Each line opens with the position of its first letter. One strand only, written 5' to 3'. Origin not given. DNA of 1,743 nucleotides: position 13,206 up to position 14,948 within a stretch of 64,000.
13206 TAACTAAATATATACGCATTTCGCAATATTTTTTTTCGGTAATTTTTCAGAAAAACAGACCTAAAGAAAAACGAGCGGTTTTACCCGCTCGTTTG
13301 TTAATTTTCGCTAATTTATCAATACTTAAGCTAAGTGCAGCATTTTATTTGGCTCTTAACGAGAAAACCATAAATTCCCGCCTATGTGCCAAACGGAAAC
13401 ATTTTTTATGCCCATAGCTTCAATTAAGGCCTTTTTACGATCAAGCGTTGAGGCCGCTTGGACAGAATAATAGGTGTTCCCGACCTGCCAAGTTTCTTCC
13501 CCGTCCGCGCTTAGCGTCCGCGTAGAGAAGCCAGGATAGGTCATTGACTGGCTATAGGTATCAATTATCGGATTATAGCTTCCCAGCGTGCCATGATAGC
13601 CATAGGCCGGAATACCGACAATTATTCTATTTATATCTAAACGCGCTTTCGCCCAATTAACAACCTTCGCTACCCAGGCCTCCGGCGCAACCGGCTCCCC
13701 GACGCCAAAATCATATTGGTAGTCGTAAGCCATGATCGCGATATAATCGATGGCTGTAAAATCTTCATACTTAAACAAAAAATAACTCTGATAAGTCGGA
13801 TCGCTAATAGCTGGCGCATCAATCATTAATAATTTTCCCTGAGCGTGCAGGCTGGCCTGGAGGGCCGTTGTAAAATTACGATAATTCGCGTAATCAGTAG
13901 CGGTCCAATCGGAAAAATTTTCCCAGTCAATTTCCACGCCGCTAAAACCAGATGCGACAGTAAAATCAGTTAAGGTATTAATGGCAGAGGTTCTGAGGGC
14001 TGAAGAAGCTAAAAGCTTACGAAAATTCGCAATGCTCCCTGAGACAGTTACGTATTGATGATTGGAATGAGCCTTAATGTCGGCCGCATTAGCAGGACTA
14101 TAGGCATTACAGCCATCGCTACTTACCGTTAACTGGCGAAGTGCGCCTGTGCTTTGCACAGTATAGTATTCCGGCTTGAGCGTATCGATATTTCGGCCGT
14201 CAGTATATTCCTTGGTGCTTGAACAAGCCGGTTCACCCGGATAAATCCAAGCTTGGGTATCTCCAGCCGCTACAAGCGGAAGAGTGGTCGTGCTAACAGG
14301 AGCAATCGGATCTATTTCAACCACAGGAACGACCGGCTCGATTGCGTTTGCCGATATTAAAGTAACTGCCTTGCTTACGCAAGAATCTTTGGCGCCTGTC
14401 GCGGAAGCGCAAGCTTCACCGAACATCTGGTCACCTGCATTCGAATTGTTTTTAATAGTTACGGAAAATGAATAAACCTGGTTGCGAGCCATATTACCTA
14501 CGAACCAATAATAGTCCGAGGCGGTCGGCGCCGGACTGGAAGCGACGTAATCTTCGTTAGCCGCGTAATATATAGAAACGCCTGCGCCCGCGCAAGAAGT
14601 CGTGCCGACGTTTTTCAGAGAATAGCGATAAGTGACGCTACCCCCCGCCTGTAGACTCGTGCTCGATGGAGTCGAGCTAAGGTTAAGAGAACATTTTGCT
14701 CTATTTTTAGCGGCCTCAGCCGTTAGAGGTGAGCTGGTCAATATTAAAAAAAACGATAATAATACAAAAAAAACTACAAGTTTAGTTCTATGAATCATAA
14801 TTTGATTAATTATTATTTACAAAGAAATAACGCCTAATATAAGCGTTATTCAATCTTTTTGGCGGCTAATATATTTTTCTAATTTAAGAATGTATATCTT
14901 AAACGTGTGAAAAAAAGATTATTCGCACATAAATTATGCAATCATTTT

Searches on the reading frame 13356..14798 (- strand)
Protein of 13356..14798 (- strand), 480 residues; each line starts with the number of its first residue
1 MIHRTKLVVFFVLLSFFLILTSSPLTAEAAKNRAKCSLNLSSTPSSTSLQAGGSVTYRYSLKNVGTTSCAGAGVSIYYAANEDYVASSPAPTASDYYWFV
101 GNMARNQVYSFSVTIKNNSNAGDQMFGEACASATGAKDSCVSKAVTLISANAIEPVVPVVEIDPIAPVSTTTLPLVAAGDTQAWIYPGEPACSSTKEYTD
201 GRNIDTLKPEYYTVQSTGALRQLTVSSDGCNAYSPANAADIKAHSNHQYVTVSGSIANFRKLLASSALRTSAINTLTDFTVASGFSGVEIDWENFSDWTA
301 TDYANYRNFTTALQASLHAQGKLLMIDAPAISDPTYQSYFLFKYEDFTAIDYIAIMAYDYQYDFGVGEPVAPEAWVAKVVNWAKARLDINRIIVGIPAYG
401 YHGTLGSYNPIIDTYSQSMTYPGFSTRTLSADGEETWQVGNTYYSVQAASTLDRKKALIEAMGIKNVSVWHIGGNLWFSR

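Call 94: search_protein_families(library=pfam, max_evalue=0.001, proteins=[window:13356-14798:-])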
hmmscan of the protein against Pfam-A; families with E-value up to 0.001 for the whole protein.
window:13356-14798:- (480 aa): 1 family
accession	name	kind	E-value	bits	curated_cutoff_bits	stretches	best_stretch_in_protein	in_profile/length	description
PF00704.34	Glyco_hydro_18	-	1.5e-15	58.2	29.6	1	238-408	54-238/317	Glycosyl hydrolases family 18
